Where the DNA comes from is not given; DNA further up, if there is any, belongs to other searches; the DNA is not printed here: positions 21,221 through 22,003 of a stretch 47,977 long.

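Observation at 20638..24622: Eight-gene attP-proximal cargo cassette of unknown function, made of low-complexity, membrane and Cys-rich proteins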

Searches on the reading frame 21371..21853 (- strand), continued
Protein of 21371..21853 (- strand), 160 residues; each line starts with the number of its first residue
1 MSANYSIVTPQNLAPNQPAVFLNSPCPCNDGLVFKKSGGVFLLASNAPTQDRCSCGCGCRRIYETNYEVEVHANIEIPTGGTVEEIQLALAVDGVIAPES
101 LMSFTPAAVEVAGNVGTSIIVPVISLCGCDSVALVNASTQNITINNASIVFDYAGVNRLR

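Call 65: fold_search(model_id=the predicted structure, library=viral)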
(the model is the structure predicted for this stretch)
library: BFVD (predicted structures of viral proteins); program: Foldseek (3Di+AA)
matches with E <= 10: 1846; with E <= 0.001: 90
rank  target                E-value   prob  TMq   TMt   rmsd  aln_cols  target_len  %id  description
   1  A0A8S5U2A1            1.2e-08  1.00  0.61  0.72   8.1       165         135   28  Uncharacterized protein [Siphoviridae sp. ctqzz19]
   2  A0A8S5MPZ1            4.6e-07  1.00  0.55  0.66   8.4       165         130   19  Uncharacterized protein [Podoviridae sp. ctoqT5]
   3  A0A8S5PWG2            6.0e-07  1.00  0.59  0.68   8.3       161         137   16  Uncharacterized protein [Myoviridae sp. ctWiL39]
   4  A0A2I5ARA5            2.9e-06  1.00  0.56  0.50   8.9       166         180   12  (no name in the UniProt tables at hand)
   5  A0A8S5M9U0            4.3e-06  1.00  0.60  0.70   7.3       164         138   13  Uncharacterized protein [Siphoviridae sp. ctv4j104]
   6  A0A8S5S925            8.2e-06  1.00  0.56  0.63  10.5       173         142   16  BclA protein [Phage sp. ctGns7]
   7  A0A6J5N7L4            1.3e-05  1.00  0.47  0.39   8.9       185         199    9  Uncharacterized protein [uncultured Caudovirales phage]
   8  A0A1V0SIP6            2.3e-05  1.00  0.54  0.21   7.9       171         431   12  Collagen triple helix repeat motif-containing protein [Klosneuvirus KNV1]
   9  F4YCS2                2.5e-05  1.00  0.53  0.43   7.8       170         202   10  (no name in the UniProt tables at hand)
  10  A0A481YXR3            4.0e-05  1.00  0.54  0.40   7.1       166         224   11  Uncharacterized protein [Marseillevirus LCMAC201]
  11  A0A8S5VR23            4.7e-05  1.00  0.55  0.64   7.6       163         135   12  (no name in the UniProt tables at hand)
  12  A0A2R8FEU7            5.0e-05  1.00  0.50  0.41   6.6       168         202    8  Transmembrane protein [Brazilian cedratvirus IHUMI]
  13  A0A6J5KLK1            5.3e-05  1.00  0.51  0.43  12.2       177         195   15  Uncharacterized protein [uncultured Caudovirales phage]
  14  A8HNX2                5.6e-05  1.00  0.51  0.27   9.0       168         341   10  (no name in the UniProt tables at hand)
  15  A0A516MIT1            5.9e-05  1.00  0.47  0.20   4.4       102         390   19  (no name in the UniProt tables at hand)
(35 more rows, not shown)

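Call 82: search_protein_families(library=padloc, proteins=[window:21371-21853:-], max_evalue=0.1)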
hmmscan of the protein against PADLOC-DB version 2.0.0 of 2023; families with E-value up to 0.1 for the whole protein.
window:21371-21853:- (160 aa): 0 families

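Call 114: get_annotated_region(hit=H23, flank=8000)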
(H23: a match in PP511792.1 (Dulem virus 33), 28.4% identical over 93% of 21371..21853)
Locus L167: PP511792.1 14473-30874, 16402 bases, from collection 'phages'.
description: Dulem virus 33 isolate Duke_28FS_2, complete genome.
organism: Dulem virus 33 (NCBI taxid 3145751)
taxonomy: Viruses; Duplodnaviria; Heunggongvirae; Uroviricota; Caudoviricetes
host: Propithecus coquereli; source: feces; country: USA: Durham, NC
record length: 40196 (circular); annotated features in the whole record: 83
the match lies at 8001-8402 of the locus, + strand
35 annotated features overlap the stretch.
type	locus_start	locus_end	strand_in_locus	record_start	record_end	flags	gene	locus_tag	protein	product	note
CDS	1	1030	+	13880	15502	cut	-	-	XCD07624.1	hypothetical protein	-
CDS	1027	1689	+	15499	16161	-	-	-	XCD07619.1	hypothetical protein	-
CDS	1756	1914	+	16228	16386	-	-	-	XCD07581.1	hypothetical protein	-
CDS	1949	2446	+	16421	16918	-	-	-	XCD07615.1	hypothetical protein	-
CDS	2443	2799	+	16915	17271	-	-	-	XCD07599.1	hypothetical protein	-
CDS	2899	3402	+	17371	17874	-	-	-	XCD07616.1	hypothetical protein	-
CDS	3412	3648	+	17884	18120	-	-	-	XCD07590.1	hypothetical protein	-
CDS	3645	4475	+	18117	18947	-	-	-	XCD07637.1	PGrP protein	-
CDS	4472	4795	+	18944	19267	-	-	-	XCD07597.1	hypothetical protein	-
CDS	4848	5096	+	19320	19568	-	-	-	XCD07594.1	hypothetical protein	-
CDS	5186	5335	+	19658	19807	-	-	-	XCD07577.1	hypothetical protein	-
CDS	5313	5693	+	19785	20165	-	-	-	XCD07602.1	hypothetical protein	-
CDS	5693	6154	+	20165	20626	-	-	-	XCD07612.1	hypothetical protein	-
CDS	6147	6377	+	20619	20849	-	-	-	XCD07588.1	hypothetical protein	-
CDS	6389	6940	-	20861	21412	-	-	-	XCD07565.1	endonuclease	-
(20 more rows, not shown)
